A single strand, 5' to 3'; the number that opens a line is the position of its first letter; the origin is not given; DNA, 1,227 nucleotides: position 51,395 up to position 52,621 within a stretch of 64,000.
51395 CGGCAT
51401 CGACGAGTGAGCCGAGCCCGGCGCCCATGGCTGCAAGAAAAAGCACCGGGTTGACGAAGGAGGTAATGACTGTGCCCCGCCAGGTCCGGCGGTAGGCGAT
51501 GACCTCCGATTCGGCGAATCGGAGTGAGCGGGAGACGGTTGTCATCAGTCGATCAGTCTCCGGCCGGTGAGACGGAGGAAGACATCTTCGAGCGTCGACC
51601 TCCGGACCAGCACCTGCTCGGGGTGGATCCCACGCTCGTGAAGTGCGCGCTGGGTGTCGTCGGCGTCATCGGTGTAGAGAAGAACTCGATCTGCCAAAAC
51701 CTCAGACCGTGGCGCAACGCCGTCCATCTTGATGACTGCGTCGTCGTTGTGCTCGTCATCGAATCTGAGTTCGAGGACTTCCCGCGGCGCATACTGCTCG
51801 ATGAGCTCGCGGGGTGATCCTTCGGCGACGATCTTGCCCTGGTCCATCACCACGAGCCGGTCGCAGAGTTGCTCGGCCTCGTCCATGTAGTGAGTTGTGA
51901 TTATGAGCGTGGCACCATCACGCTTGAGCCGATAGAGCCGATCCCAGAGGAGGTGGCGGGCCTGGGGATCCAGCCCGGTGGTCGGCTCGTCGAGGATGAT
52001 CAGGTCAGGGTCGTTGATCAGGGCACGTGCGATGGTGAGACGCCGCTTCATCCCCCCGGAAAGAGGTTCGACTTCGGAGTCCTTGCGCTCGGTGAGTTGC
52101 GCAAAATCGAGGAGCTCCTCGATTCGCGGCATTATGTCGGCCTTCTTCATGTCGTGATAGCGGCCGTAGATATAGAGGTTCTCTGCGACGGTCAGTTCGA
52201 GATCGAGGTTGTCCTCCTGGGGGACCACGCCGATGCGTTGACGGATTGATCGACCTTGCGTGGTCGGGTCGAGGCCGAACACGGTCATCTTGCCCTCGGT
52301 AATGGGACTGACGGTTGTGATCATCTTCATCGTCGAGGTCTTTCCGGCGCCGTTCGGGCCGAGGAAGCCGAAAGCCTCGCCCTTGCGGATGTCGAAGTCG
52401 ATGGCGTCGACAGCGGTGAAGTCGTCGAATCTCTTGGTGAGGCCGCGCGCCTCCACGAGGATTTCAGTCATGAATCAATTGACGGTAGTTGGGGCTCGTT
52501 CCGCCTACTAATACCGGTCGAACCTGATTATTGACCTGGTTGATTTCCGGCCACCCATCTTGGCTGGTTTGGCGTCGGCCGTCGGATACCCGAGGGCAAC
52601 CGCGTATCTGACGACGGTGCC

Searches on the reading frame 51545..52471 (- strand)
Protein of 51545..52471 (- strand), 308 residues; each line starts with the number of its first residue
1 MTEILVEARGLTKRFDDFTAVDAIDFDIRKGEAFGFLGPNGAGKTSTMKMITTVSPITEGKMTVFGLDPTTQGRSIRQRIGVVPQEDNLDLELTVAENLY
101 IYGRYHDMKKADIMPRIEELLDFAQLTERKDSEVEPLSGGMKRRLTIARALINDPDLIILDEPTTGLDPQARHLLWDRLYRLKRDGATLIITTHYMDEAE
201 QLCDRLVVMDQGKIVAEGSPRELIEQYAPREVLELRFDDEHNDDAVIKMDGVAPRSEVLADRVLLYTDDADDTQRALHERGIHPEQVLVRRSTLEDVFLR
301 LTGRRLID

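Call 19: find_encoding_contigs(protein=window:51545-52471:-, flank=10000, max_places=10)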
Protein window:51545-52471:- (308 aa): no gene with exactly this product is on record in the collection.
